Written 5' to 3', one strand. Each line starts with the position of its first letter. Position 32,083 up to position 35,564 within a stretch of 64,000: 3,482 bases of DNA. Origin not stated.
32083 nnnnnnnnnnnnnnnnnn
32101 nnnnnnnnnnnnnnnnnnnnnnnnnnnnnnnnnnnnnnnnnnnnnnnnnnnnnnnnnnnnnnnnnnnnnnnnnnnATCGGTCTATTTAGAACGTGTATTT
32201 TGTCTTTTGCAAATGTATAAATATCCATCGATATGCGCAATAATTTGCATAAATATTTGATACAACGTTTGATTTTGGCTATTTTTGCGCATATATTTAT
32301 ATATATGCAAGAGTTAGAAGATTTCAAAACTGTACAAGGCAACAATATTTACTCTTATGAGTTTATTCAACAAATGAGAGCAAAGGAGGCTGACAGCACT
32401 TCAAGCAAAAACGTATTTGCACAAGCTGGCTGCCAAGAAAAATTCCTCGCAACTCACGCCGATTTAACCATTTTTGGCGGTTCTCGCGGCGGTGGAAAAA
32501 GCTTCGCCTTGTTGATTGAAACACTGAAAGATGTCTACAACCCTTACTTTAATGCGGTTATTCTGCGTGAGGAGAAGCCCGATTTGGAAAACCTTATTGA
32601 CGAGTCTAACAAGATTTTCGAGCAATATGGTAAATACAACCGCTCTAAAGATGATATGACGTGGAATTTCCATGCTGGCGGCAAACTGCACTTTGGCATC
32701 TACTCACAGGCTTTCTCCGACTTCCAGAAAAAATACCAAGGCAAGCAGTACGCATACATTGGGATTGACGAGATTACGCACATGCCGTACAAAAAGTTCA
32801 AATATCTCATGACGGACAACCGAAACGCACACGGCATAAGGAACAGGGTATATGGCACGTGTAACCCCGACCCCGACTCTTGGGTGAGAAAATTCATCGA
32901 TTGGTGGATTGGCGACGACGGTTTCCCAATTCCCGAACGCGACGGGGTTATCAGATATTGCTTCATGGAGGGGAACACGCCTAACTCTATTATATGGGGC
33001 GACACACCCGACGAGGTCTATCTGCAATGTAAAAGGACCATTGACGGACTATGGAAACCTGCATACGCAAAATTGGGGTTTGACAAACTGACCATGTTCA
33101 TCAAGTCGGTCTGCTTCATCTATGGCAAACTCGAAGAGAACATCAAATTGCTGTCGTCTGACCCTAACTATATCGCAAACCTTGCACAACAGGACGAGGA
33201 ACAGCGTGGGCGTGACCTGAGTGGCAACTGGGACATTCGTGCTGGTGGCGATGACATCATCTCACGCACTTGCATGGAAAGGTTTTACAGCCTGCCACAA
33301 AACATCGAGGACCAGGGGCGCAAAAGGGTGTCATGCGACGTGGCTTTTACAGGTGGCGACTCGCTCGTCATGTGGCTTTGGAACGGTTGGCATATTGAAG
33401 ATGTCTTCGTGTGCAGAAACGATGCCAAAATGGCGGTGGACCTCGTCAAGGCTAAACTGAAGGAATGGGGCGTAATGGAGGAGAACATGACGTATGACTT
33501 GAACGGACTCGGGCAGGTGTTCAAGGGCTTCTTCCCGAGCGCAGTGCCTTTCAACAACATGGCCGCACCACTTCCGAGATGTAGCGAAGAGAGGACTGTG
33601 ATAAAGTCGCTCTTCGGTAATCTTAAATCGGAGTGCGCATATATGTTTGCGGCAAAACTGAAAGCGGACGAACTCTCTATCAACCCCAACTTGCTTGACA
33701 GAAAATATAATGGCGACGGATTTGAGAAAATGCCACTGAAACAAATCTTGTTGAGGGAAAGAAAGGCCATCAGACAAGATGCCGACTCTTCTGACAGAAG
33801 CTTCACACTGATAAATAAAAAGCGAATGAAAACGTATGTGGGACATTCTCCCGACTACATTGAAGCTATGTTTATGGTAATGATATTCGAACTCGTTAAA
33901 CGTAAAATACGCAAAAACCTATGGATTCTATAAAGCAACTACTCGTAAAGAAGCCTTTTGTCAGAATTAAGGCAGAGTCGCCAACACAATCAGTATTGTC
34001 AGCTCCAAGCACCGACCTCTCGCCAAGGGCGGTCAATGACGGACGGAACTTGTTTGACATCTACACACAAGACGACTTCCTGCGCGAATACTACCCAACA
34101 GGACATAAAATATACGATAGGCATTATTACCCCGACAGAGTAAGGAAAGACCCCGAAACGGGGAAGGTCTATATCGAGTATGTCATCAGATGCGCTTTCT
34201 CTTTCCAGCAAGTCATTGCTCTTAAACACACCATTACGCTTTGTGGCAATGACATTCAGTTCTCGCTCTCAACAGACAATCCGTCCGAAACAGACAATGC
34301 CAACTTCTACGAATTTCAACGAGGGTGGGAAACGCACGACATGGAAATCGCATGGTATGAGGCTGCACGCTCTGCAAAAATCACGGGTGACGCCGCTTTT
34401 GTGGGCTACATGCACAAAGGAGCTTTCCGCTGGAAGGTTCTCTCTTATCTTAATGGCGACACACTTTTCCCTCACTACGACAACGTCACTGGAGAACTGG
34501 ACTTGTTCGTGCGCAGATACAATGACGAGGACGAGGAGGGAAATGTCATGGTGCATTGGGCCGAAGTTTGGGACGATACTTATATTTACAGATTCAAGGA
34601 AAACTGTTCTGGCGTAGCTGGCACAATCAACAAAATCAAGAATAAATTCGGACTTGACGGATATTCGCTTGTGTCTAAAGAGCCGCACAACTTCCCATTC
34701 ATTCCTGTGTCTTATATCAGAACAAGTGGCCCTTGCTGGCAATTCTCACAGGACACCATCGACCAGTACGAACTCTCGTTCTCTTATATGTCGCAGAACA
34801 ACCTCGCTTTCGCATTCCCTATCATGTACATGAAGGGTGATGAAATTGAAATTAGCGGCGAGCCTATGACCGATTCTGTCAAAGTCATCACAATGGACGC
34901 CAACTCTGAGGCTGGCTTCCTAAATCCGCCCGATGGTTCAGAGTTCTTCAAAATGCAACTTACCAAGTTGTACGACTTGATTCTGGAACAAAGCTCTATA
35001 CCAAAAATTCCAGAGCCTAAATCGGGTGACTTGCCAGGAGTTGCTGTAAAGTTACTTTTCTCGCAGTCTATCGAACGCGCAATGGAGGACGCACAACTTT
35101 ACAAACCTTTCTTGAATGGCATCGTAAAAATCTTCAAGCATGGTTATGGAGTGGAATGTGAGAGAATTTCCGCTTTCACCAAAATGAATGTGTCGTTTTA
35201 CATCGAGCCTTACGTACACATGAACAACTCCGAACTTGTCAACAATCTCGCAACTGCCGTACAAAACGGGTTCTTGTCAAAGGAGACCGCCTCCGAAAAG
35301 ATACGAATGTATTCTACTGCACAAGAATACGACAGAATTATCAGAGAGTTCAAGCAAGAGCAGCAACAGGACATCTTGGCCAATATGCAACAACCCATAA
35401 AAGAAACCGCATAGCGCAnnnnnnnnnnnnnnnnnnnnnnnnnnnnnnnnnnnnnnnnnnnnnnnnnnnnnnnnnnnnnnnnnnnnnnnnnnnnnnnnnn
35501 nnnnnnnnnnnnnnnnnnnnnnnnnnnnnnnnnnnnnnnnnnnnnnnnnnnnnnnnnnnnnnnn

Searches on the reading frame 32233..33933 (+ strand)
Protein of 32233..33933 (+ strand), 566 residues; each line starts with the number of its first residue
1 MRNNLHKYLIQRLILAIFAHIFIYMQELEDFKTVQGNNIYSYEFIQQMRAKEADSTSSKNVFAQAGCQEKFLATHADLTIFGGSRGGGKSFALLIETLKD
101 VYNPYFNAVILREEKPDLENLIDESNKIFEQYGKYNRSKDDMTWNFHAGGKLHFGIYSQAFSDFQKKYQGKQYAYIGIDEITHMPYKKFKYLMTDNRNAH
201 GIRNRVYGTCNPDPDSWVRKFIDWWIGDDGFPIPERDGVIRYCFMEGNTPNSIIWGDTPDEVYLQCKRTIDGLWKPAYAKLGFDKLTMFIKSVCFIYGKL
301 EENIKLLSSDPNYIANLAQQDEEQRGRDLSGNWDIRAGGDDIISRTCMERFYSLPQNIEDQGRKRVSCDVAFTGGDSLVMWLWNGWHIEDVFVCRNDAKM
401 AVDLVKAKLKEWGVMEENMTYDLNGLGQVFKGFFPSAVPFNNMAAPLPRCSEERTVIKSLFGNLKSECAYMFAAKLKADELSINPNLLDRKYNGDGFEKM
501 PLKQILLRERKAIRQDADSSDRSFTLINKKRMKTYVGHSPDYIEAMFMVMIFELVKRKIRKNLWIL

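Call 46: search_protein_families(library=phrogs, proteins=[window:32233-33933:+], max_evalue=0.001)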
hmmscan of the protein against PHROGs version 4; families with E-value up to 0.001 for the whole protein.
window:32233-33933:+ (566 aa): 3 families
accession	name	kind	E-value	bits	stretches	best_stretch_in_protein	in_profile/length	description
phrog_979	-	head and packaging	5.2e-72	244.4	1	39-373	128-445/642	terminase large subunit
phrog_9526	-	head and packaging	9.5e-29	101.7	1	63-323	10-260/280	terminase large subunit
phrog_2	-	head and packaging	8.9e-20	72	1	61-551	263-592/807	terminase large subunit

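Call 52: search_dna_similar(query=window:32233-33933:+, collection=phages, mode=protein, max_rows=15)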
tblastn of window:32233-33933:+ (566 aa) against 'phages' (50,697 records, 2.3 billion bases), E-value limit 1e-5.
Records with a match: 1457; places in all: 1457; records where one place covers at least 80% of the query: 11.
Best place of each record, by identity: <60% 1457.
By first word of the organism name: Escherichia 383; Pseudomonas 257; Vibrio 140; Rheinheimera 115; Salmonella 99; Acinetobacter 52; Klebsiella 41; Erwinia 35; Shigella 24; Campylobacter 24; and 60 more.
By host as written in the record: - 207; Escherichia coli 117; Rheinheimera sp. BAL341 115; Pseudomonas aeruginosa 78; Escherichia coli K-12 MG1655 57; Pseudomonas aeruginosa PAO1 33; Escherichia coli K-12 26; Acinetobacter baumannii 24; and 362 more.
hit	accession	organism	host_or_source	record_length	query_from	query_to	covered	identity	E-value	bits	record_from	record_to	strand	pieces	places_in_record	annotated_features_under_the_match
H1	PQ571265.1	Bacteroides phage BI-TP1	Bacteroides intestinalis BG4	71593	22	566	96%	56.0%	0e+0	618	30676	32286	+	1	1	terminase large subunit | Portal protein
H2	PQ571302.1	Phocaeicola phage PV4-TP1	Phocaeicola vulgatus BM8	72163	22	566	96%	56.0%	0e+0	618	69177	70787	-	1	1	terminase large subunit | Portal protein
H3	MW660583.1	Bacteroides phage LoVEphage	Bacteroides sp.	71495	22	566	96%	56.0%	0e+0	618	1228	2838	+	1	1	large terminase | portal protein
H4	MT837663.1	Bacteriophage sp.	human fecal samples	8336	22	566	96%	56.0%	0e+0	618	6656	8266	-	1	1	record has no annotation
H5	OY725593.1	Bacteroides phage LoVEphage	-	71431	22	566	96%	56.0%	0e+0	618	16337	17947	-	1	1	terminase large subunit | portal protein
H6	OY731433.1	Bacteroides phage LoVEphage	-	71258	22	566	96%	56.0%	0e+0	618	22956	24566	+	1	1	terminase large subunit | portal protein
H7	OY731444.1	Bacteroides phage LoVEphage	-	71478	22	566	96%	56.0%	0e+0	618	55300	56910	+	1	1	terminase large subunit | portal protein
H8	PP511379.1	Dulem virus 40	Eulemur fulvus collaris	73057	34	561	93%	51.4%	1e-168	536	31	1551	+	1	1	terminase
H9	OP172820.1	Parabacteroides phage PF672P2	Parabacteroides faecis DA672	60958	39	558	92%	24.8%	9e-34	143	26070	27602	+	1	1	hypothetical protein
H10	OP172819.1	Parabacteroides phage PF672P1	Parabacteroides faecis DA672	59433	39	558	92%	24.8%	1e-33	143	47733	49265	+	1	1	hypothetical protein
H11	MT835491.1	Bacteriophage sp.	human fecal samples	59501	46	376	58%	36.4%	6e-40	162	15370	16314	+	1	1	record has no annotation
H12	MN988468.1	Rhizobium phage RHph_TM3_3_3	Rhizobium phaseoli T3_3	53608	48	357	55%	36.6%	1e-52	199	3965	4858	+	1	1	terminase large subunit protein | DUF2280 domain-containing protein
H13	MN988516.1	Rhizobium phage RHph_N28_2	Rhizobium etli N731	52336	55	356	53%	37.2%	2e-51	196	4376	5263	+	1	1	terminase large subunit protein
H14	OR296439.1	Bacteroides phage C3_41T2LP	Bacteroides uniformis MB20-41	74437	66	549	86%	23.1%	3e-26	120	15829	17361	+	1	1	terminase large subunit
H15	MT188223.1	Acinetobacter phage vB_AbaM_D22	Acinetobacter sp.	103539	5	422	74%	25.4%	5e-20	100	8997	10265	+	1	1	large terminase subunit | hypothetical protein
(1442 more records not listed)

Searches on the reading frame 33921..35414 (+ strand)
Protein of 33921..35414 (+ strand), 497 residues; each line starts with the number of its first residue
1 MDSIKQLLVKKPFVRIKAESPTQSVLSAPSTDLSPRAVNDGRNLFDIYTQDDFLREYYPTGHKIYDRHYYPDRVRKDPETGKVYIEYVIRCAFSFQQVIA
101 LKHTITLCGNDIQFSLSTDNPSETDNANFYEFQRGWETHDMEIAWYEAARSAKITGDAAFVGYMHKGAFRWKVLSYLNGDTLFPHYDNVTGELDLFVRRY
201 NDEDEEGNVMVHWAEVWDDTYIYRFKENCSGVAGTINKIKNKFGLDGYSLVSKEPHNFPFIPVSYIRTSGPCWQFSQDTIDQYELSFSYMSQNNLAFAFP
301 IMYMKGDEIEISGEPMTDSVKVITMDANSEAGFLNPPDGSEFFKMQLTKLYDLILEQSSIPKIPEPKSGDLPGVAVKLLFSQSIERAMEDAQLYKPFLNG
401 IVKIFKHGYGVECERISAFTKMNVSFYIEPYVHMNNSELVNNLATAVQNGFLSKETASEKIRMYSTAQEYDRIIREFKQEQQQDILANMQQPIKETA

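Call 46: search_protein_families(library=phrogs, proteins=[window:33921-35414:+], max_evalue=0.001)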
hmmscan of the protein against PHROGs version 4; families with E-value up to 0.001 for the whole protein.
window:33921-35414:+ (497 aa): 1 family
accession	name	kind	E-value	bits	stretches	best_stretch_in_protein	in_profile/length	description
phrog_64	-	head and packaging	5.1e-48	164.9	1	53-484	95-503/547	portal protein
